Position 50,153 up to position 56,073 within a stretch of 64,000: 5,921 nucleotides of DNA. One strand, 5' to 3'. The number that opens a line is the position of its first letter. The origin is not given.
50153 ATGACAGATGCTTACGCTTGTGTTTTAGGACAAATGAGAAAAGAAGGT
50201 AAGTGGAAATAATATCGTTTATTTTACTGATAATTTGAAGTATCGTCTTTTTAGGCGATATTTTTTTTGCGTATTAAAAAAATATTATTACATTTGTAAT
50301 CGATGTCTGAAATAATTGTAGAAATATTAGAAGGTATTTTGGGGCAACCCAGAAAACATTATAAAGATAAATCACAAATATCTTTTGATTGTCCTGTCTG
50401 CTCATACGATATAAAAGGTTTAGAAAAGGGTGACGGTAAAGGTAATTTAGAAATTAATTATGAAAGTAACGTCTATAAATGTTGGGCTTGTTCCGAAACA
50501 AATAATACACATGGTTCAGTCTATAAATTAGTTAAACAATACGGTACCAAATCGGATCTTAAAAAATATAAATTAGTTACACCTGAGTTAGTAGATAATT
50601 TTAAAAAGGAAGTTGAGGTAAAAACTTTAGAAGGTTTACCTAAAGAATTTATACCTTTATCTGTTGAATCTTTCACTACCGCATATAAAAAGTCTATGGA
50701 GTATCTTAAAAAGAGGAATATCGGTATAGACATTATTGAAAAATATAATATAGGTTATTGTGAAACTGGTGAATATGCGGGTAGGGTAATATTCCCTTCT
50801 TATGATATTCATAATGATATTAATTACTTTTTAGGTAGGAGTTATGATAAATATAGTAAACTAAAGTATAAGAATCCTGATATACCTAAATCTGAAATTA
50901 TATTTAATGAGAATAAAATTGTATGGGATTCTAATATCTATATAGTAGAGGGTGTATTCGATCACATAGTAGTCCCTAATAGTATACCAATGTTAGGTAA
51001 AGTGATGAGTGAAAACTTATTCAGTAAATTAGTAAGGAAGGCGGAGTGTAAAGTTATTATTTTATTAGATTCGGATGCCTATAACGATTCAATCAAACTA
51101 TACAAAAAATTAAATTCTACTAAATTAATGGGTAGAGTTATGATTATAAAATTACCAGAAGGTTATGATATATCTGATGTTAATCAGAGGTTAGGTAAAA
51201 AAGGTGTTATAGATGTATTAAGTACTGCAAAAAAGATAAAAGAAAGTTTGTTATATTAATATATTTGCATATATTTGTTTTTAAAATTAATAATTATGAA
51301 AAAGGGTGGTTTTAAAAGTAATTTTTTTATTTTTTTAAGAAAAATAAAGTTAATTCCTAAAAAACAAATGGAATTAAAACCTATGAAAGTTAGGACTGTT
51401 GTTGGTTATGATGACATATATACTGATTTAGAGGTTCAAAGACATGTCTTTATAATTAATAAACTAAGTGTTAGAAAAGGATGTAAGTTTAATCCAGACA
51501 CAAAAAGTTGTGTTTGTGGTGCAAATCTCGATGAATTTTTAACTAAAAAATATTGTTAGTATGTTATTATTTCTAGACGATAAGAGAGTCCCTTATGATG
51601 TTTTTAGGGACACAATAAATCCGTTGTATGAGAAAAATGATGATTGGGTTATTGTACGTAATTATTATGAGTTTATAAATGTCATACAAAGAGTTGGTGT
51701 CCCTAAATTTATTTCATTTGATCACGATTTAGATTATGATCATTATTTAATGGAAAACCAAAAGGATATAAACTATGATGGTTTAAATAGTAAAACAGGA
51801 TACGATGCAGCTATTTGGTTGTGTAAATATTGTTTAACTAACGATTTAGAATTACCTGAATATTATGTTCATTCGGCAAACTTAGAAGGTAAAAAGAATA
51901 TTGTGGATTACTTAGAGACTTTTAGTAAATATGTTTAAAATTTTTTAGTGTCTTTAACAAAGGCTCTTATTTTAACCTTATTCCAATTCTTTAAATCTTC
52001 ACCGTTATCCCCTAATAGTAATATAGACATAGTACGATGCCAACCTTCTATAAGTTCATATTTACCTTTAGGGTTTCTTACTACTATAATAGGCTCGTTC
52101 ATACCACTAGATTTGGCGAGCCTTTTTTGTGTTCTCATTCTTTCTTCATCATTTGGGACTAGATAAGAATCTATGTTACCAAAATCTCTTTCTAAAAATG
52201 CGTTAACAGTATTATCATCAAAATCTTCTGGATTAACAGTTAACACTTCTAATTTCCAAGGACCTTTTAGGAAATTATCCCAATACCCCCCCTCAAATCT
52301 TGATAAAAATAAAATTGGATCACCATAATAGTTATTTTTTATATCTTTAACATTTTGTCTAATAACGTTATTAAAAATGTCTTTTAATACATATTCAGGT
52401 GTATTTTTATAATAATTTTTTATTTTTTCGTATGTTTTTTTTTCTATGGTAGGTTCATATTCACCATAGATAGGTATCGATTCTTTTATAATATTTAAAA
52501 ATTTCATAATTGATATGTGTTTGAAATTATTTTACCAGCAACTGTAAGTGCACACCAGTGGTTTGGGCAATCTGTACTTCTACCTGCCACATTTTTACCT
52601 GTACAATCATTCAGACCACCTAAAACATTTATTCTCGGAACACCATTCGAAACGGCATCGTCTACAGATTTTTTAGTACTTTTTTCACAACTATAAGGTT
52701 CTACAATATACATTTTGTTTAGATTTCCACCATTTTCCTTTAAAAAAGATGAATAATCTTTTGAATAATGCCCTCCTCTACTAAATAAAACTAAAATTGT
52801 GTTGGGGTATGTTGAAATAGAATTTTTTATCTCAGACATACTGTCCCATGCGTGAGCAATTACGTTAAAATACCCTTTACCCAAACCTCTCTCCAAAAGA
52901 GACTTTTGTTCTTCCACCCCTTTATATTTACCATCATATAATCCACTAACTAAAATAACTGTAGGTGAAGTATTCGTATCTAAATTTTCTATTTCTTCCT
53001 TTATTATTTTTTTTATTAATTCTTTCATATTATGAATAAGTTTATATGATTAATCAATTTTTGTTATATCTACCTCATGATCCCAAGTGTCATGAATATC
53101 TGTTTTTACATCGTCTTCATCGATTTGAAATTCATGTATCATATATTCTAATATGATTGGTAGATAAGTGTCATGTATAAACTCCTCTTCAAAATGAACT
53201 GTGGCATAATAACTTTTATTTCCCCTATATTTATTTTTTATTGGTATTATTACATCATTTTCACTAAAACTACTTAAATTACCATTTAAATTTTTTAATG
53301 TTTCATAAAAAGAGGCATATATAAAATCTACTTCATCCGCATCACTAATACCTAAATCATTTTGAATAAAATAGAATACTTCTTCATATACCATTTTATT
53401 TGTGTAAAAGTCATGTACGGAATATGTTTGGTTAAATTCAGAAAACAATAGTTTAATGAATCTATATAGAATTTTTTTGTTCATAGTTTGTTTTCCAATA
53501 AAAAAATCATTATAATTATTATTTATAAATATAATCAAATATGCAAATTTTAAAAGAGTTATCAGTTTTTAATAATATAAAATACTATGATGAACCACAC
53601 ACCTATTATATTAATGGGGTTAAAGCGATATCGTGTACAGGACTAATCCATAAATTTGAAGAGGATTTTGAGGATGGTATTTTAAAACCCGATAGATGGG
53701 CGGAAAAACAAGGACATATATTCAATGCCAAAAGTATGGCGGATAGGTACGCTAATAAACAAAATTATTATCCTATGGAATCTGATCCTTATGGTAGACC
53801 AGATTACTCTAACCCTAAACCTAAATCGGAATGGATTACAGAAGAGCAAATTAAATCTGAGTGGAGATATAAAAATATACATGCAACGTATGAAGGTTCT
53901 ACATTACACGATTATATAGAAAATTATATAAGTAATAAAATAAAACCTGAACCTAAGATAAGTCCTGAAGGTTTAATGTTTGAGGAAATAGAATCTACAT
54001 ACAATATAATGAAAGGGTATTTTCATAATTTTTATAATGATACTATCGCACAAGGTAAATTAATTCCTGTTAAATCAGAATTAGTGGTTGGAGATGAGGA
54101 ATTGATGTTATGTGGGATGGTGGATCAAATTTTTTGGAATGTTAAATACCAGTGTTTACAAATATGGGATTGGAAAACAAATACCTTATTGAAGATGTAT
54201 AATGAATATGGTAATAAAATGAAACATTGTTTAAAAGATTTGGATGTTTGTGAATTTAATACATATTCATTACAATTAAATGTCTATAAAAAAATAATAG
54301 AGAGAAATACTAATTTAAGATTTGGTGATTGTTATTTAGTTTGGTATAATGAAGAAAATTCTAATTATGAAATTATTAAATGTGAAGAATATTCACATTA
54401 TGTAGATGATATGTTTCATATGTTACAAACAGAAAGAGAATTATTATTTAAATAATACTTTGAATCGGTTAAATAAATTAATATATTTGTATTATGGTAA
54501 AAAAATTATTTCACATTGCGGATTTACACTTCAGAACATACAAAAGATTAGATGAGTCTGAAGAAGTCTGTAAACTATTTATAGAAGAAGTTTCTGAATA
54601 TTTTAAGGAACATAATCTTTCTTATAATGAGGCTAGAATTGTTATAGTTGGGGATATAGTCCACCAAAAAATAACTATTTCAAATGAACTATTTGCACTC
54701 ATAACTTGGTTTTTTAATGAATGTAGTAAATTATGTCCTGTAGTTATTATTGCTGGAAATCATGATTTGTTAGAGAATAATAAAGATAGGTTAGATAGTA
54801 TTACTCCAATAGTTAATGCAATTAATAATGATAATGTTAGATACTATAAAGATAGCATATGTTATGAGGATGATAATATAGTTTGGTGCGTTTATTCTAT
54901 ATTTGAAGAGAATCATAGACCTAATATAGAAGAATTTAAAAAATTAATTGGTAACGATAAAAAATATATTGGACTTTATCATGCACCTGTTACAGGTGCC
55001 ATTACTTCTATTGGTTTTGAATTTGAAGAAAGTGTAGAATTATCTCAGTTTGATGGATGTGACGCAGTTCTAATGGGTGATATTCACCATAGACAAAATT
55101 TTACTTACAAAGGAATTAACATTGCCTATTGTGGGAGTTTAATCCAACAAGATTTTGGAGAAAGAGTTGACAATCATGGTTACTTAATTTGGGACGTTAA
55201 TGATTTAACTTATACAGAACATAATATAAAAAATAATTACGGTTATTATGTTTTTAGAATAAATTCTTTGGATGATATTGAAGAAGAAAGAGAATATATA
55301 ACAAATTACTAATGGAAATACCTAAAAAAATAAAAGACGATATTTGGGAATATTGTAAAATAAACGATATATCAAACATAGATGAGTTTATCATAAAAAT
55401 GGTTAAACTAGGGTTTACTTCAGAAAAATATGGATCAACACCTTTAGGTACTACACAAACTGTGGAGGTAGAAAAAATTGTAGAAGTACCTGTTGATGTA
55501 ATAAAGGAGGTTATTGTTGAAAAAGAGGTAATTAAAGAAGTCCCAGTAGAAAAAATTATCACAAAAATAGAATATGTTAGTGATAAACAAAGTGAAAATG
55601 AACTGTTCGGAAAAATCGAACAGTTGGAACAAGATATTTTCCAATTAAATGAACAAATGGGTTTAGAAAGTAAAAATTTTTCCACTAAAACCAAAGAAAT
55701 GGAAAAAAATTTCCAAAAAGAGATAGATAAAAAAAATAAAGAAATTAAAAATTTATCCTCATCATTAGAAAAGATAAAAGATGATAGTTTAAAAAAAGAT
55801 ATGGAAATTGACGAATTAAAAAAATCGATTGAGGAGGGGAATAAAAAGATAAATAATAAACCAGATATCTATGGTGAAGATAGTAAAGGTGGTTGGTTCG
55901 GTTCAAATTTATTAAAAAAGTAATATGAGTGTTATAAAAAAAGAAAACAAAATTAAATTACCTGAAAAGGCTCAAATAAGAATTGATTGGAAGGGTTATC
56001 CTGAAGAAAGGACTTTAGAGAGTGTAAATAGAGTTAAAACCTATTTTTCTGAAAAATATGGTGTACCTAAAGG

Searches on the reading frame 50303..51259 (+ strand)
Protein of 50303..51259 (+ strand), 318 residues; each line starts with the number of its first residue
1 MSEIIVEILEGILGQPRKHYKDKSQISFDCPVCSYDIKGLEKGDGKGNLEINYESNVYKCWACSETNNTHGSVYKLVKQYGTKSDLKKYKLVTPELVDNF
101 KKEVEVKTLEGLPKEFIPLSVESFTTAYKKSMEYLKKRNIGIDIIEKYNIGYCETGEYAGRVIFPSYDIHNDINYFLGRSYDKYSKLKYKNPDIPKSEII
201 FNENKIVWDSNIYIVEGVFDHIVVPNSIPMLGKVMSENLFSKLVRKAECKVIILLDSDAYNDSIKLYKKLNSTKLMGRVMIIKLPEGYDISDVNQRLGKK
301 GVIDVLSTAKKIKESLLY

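Call 26: search_protein_families(library=pfam, proteins=[window:50303-51259:+], max_evalue=0.001)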
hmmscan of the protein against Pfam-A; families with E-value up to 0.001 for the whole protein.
window:50303-51259:+ (318 aa): 1 family
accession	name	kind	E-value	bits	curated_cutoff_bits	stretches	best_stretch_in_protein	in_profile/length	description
PF08275.17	DNAG_N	-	3.9e-07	30.6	26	0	127-155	10-38/128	DNA primase catalytic core, N-terminal domain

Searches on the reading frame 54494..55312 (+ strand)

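Call 26: search_protein_families(library=pfam, proteins=[window:54494-55312:+], max_evalue=0.001)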
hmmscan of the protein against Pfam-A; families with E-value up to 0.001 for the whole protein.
window:54494-55312:+ (272 aa): 2 families
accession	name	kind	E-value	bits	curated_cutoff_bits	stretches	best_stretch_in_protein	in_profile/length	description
PF00149.33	Metallophos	-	2.4e-10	41.6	21.5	1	4-199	2-190/191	Calcineurin-like phosphoesterase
PF12850.12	Metallophos_2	-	1.3e-05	25.7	27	1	6-236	4-152/154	Calcineurin-like phosphoesterase superfamily domain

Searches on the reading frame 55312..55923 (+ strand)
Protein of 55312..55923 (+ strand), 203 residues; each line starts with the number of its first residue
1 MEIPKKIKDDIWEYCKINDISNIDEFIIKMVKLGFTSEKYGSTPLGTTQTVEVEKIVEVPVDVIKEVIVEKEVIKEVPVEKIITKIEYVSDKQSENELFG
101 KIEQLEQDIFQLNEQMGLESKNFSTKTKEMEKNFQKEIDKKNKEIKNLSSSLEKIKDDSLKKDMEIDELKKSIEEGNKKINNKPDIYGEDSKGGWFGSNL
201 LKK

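Call 26: search_protein_families(library=pfam, proteins=[window:55312-55923:+], max_evalue=0.001)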
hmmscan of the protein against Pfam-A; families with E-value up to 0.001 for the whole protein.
window:55312-55923:+ (203 aa): 1 family
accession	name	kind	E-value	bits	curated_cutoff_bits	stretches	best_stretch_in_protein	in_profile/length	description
PF07851.19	TMEM120A-B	-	0.00053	19.8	29.8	1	102-182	4-84/324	TMEM120A/B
